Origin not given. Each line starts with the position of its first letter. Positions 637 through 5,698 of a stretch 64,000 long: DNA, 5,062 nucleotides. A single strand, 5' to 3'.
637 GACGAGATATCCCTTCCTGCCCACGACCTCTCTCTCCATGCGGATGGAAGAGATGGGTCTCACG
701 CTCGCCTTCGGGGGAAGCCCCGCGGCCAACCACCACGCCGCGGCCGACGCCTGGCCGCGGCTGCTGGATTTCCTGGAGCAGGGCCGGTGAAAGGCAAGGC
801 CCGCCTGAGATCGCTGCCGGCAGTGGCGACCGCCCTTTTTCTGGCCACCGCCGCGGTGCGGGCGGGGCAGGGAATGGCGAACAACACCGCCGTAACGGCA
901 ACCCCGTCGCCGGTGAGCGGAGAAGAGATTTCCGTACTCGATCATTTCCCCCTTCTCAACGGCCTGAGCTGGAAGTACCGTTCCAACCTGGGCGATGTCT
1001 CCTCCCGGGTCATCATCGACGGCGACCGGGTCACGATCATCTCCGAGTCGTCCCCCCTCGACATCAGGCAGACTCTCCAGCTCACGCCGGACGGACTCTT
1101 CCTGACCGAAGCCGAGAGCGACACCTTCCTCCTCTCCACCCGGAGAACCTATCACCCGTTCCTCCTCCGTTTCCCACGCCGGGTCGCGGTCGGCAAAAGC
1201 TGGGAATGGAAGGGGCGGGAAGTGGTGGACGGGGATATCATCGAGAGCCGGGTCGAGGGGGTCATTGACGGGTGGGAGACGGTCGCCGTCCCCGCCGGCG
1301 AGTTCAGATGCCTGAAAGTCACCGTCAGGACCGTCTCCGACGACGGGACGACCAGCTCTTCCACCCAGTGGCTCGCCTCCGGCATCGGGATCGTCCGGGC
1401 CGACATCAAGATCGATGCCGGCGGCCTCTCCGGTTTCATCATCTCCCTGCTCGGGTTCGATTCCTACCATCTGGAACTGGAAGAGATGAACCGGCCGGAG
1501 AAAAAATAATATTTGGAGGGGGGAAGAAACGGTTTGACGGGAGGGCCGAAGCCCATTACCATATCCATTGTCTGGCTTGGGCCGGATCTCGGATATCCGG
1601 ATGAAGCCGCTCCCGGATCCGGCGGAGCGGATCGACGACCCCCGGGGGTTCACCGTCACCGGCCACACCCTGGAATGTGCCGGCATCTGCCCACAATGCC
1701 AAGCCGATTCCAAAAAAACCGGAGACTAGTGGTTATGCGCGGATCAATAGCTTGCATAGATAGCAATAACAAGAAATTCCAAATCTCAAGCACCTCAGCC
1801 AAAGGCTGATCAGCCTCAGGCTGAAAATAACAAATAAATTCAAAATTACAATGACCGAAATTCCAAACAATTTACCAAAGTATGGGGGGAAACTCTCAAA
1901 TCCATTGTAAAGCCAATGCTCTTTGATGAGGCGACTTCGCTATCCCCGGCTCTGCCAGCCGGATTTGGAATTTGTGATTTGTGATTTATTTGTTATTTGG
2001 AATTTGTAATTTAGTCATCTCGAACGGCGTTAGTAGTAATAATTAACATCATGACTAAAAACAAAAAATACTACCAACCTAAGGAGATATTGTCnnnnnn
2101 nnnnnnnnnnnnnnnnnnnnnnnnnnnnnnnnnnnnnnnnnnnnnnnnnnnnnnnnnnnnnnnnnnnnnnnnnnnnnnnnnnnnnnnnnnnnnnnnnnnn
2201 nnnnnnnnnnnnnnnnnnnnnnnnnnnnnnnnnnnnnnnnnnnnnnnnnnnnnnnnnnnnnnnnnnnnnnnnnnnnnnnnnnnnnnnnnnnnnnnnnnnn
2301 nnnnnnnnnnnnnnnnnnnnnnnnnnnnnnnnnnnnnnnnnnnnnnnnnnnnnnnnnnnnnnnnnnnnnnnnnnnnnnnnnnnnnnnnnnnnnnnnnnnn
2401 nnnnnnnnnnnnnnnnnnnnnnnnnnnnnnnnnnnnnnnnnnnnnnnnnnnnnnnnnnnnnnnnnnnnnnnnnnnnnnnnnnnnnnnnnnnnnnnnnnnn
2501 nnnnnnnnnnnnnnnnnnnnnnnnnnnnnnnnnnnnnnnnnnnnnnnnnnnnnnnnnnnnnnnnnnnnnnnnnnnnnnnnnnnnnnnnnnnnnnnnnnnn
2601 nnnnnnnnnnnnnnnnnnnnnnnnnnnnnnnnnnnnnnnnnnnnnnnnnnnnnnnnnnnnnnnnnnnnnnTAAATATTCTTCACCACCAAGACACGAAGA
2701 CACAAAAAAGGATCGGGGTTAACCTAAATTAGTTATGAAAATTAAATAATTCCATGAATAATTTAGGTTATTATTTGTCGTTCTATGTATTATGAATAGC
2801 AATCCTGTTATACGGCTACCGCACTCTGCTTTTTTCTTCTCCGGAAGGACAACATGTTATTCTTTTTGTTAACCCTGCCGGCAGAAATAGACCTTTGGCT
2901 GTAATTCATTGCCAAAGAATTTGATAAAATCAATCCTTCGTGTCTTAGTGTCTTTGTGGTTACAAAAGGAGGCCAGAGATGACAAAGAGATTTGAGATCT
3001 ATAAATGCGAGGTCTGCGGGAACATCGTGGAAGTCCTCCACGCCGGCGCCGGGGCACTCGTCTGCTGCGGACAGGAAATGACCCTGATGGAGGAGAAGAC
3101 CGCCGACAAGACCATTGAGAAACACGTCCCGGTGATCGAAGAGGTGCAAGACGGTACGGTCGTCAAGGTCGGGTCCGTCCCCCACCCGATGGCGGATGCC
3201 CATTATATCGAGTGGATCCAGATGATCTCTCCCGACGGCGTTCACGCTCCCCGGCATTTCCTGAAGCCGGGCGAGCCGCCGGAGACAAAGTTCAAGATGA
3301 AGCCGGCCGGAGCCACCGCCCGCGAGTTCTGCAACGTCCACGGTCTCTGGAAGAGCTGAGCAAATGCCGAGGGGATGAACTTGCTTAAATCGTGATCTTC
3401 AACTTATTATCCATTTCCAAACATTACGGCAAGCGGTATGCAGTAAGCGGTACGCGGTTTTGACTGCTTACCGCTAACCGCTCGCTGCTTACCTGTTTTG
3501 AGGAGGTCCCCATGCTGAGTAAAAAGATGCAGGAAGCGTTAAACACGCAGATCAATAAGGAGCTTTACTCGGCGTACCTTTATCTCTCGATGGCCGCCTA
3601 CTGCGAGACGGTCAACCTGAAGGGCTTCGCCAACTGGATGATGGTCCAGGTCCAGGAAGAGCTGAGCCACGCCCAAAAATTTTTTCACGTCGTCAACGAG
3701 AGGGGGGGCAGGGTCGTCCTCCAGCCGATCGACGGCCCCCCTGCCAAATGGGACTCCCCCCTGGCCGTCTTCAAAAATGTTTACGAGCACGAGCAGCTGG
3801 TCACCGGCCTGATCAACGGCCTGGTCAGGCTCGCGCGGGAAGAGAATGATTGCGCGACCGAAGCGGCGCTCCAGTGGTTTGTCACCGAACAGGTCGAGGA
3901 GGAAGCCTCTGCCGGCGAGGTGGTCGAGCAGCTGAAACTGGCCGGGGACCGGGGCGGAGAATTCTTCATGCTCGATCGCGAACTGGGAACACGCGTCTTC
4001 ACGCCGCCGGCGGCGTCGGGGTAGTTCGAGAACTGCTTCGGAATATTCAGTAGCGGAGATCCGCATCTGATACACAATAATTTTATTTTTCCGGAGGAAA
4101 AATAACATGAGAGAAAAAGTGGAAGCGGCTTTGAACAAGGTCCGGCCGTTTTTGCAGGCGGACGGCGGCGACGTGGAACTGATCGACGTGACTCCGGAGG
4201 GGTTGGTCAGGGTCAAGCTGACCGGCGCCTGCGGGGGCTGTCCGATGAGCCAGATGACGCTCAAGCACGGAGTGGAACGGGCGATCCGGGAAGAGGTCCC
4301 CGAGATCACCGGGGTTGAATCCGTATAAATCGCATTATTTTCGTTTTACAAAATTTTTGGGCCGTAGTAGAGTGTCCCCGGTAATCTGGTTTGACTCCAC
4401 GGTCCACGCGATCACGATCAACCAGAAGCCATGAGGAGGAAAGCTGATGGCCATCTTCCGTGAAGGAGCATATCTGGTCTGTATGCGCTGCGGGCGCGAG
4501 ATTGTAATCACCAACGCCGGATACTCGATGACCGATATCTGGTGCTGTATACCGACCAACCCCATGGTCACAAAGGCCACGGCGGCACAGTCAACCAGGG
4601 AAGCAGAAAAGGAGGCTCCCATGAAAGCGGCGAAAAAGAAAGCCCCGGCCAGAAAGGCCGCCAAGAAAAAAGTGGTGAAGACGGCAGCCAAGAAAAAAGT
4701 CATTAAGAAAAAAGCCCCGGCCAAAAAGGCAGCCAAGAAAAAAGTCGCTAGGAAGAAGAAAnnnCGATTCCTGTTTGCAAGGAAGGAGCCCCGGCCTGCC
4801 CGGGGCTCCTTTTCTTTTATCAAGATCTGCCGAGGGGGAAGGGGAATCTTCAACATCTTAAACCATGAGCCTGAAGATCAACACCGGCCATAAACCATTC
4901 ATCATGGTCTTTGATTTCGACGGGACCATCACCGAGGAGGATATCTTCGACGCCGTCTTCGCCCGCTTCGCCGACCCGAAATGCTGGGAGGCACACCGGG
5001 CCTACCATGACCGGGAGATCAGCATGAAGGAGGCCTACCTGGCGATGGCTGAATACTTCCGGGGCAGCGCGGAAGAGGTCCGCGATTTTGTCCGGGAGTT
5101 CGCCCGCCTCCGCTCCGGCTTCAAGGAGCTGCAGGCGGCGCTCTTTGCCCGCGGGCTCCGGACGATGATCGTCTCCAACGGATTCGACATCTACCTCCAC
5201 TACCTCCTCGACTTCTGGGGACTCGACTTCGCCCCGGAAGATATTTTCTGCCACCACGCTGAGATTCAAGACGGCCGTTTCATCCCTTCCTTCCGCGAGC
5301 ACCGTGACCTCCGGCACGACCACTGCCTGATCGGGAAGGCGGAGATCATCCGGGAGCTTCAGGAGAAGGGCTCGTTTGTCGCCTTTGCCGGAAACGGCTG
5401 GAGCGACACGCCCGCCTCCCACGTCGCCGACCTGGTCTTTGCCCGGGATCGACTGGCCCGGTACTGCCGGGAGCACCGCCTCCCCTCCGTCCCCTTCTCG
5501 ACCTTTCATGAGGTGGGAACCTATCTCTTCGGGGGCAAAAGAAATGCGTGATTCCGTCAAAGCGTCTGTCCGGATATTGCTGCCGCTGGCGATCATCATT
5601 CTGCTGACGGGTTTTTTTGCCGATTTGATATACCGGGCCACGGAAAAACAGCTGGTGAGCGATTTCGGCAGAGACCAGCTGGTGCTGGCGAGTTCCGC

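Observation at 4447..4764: Desulforedoxin-like metal-binding domain fused to a histone-H1-like Lys/Ala tail at the end of the oxidative-stress operon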

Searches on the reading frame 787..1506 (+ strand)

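Call 74: search_protein_families(library=pfam, proteins=[window:787-1506:+], max_evalue=0.01)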
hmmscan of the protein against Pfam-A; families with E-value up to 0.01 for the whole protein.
window:787-1506:+ (240 aa): 1 family
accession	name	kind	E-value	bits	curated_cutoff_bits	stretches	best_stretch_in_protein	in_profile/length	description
PF21347.3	DUF3108_like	-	7.4e-08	32.9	27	1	160-205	136-184/199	DUF3108-like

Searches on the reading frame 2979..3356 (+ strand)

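Call 3: search_protein_families(library=pfam, proteins=[window:2979-3356:+], max_evalue=1)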
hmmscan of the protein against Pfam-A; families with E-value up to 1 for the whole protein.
window:2979-3356:+ (126 aa): 4 families
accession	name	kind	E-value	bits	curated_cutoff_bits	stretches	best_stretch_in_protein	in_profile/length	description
PF06397.17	Desulfoferrod_N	-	1.4e-20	73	23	1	2-37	1-36/36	Desulfoferrodoxin, N-terminal domain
PF01880.24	Desulfoferrodox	-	8.2e-19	68.4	22.2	1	42-125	2-96/98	Desulfoferrodoxin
PF09723.15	Zn_ribbon_8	-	0.018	15.5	34.4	1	8-30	6-29/41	Zinc ribbon domain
PF24458.1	DUF7573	-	0.051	14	30.2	1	6-29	10-33/39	Domain of unknown function (DUF7573)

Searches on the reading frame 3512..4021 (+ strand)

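Call 3: search_protein_families(library=pfam, proteins=[window:3512-4021:+], max_evalue=1)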
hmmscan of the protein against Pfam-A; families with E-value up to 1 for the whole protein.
window:3512-4021:+ (170 aa): 3 families
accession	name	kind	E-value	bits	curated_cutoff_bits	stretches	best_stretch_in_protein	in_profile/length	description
PF00210.30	Ferritin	-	3.4e-44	150.6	24.5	1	8-143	2-141/142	Ferritin-like domain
PF11305.13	DUF3107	-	0.14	12.9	27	0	44-71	26-53/73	Protein of unknown function (DUF3107)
PF03767.20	Acid_phosphat_B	-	0.17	11.8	27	1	30-70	101-141/230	HAD superfamily, subfamily IIIB (Acid phosphatase)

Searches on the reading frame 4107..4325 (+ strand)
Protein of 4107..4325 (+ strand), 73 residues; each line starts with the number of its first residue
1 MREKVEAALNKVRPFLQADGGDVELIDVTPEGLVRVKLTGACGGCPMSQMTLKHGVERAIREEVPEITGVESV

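Call 3: search_protein_families(library=pfam, proteins=[window:4107-4325:+], max_evalue=1)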
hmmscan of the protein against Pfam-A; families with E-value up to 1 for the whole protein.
window:4107-4325:+ (73 aa): 3 families
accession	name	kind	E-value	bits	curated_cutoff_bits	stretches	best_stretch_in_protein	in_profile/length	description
PF01106.22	NifU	-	7.8e-30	103.3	27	1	5-71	1-67/67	NifU-like domain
PF01883.24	FeS_assembly_P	-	0.0018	18.9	23.5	1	3-71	2-72/73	Iron-sulfur cluster assembly protein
PF18133.7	HydF_tetramer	-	0.039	14.2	22.6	1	30-65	62-97/118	Hydrogen maturase F tetramerization domain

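Call 4: search_protein_families(library=ncbifam, proteins=[window:4107-4325:+], max_evalue=1)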
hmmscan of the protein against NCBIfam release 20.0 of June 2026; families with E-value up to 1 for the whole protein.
window:4107-4325:+ (73 aa): 6 families
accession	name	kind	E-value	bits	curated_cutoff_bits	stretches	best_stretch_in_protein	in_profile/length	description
TIGR02000.1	NifU_proper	equivalog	4.1e-17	62.5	273.3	1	3-72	222-289/290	Fe-S cluster assembly protein NifU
TIGR03341.1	YhgI_GntY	equivalog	4.7e-15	55.9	269.35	1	3-71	108-177/190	Fe-S biogenesis protein NfuA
NF008392.0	PRK11190.1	equivalog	9.8e-13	48.4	268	1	3-71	109-179/192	Fe-S biogenesis protein NfuA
TIGR02945.1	SUF_assoc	equivalog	0.033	14.6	143.4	1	21-71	26-71/99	SUF system Fe-S cluster assembly protein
NF000984.0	PRK00103.1-1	equivalog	0.14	12.1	242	1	16-61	92-137/156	23S rRNA (pseudouridine(1915)-N(3))-methyltransferase RlmH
NF050103.1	TA_RelB_antitoxin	equivalog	0.22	11.7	50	0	2-15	22-35/45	type II toxin-antitoxin system RelB family antitoxin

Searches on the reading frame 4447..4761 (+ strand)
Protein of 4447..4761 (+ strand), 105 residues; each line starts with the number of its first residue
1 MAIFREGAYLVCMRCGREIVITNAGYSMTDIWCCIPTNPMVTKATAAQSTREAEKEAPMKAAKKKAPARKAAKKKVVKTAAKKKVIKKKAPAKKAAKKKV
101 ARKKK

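Call 3: search_protein_families(library=pfam, proteins=[window:4447-4761:+], max_evalue=1)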
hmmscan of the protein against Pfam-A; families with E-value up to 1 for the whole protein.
window:4447-4761:+ (105 aa): 3 families
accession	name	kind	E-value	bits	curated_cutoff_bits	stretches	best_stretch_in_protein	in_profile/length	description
PF07382.16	HC2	-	0.17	12.4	40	1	39-103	69-134/194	Histone H1-like nucleoprotein HC2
PF22575.2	Vir1p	-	0.19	9.8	29.5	1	28-83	843-897/922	Virilizer, yeast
PF06459.17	RR_TM4-6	-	0.27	11.4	25.1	1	19-100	61-141/277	Ryanodine Receptor TM 4-6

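Call 4: search_protein_families(library=ncbifam, proteins=[window:4447-4761:+], max_evalue=1)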
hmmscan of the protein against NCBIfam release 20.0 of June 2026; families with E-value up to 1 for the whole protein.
window:4447-4761:+ (105 aa): 2 families
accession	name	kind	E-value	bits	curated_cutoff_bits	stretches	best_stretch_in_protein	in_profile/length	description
NF011492.0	PRK14900.1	equivalog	0.032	12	1783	1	42-103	972-1028/1044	valine--tRNA ligase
NF046106.1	ResusProRpf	equivalog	0.053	13.1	180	1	14-97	113-197/258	resuscitation-promoting factor Rpf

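Call 5: find_homologous_proteins(query=window:4447-4761:+, max_evalue=0.01)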
Query window:4447-4761:+ (105 aa): 6 proteins with E <= 0.01 among 2819 candidates.
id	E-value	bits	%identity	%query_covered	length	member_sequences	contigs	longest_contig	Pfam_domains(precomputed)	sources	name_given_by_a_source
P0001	2.8e-55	202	100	100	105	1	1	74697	-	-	-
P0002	1.9e-4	40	-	-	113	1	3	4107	-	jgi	-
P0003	1.1e-3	37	33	63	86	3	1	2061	-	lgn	-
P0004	1.3e-3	37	-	-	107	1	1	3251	-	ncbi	-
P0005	1.6e-3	37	42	22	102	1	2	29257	-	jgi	jgi:hypothetical protein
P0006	6.4e-3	35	50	27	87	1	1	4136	-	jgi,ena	-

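Call 7: search_protein_families(library=pfam, proteins=[P0002, P0003, P0004, P0005, P0006], max_evalue=10)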
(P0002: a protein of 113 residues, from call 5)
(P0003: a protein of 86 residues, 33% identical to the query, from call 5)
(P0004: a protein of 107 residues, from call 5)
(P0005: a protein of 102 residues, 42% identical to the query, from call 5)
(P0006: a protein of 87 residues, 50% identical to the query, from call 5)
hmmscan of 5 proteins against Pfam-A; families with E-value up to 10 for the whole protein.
P0002 (113 aa): 4 families
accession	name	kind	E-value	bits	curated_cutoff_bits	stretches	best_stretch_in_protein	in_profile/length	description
PF06397.17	Desulfoferrod_N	-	0.73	10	23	1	8-25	6-23/36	Desulfoferrodoxin, N-terminal domain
PF12720.12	DUF3807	-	3.5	8.3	25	1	51-107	102-159/180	Protein of unknown function (DUF3807)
PF15377.11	DUF4604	-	7.3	7.4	28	1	39-111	83-167/176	Domain of unknown function (DUF4604)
PF24871.1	Piezo_TM1-24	-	7.6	5.3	28.8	1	46-105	324-383/682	Piezo TM1-24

P0003 (86 aa): 2 families
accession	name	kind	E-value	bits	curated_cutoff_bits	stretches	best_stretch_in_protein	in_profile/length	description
PF06397.17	Desulfoferrod_N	-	8.5e-05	22.6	23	1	3-37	2-34/36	Desulfoferrodoxin, N-terminal domain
PF07382.16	HC2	-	0.014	16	40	1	42-85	7-51/194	Histone H1-like nucleoprotein HC2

P0004 (107 aa): 3 families
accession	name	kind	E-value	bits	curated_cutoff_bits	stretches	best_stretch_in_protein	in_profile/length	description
PF23455.1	DUF7129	-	0.092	13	30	1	8-44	11-43/45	Domain of unknown function (DUF7129)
PF06397.17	Desulfoferrod_N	-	0.45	10.6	23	1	8-35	6-30/36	Desulfoferrodoxin, N-terminal domain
PF07382.16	HC2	-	0.86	10.1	40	1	52-106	15-73/194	Histone H1-like nucleoprotein HC2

P0005 (102 aa): 4 families
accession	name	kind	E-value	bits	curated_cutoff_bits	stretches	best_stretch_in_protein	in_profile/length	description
PF07382.16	HC2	-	0.0002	22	40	1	42-98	87-147/194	Histone H1-like nucleoprotein HC2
PF06397.17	Desulfoferrod_N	-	1.1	9.5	23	1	8-27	4-23/36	Desulfoferrodoxin, N-terminal domain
PF14354.12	Lar_restr_allev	-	1.2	9.9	28.6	1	12-56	5-52/58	Restriction alleviation protein Lar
PF10151.14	TMEM214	-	4.4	6.1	27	1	48-94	63-109/660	TMEM214, C-terminal, caspase 4 activator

P0006 (87 aa): 1 family
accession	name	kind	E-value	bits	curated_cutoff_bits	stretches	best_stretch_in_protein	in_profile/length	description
PF06397.17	Desulfoferrod_N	-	0.0066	16.5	23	1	10-37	9-34/36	Desulfoferrodoxin, N-terminal domain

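Call 38: find_encoding_contigs(protein=P0005, flank=5000, max_places=3)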
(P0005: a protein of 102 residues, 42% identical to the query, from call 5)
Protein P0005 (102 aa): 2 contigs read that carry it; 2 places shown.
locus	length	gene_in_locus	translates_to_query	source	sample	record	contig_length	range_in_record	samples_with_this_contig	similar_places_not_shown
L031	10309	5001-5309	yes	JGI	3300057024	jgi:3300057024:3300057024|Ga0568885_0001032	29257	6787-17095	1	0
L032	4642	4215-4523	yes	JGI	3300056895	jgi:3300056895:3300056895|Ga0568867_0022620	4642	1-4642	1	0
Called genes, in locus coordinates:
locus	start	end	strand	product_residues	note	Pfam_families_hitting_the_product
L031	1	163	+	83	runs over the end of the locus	PF06305:LapA_dom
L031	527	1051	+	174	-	-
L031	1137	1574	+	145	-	PF01814:Hemerythrin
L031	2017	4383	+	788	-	PF00317:Ribonuc_red_lgN, PF02867:Ribonuc_red_lgC, PF12637:TSCPD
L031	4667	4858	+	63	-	-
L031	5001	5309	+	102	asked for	-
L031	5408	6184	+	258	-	PF01171:ATP_bind_3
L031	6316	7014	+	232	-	PF05157:MshEN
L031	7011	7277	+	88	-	PF07610:DUF1573 (weak)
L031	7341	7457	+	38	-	-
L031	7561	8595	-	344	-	PF13354:Beta-lactamase2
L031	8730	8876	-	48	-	-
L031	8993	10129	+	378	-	PF00266:Aminotran_5, PF01053:Cys_Met_Meta_PP (weak)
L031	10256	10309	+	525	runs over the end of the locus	PF00389:2-Hacid_dh, PF02826:2-Hacid_dh_C, PF19304:PGDH_inter, PF22629:ACT_AHAS_ss (faint), PF01842:ACT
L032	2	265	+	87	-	?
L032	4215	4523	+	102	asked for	-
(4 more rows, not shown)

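Call 74: search_protein_families(library=pfam, proteins=[L031:4667-4855:+], max_evalue=0.01)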
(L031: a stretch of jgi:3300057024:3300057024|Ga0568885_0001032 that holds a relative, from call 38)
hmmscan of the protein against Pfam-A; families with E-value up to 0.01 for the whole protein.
L031:4667-4855:+ (63 aa): 0 families

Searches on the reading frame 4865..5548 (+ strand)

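Call 3: search_protein_families(library=pfam, proteins=[window:4865-5548:+], max_evalue=1)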
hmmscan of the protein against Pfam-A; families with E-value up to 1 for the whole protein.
window:4865-5548:+ (228 aa): 5 families
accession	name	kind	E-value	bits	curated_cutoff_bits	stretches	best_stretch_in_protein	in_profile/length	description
PF12710.13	HAD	-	3.9e-15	57.2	27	1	15-184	2-187/189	haloacid dehalogenase-like hydrolase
PF00702.32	Hydrolase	-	1e-06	29.8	26.4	1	15-187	5-189/191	haloacid dehalogenase-like hydrolase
PF06888.18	Put_Phosphatase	-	0.056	13.3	27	1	13-139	2-132/234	Putative Phosphatase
PF13344.12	Hydrolase_6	-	0.13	12.8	27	0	151-190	12-51/101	Haloacid dehalogenase-like hydrolase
PF15035.11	Rootletin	-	0.16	12.4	36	1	44-92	124-172/188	Ciliary rootlet component, centrosome cohesion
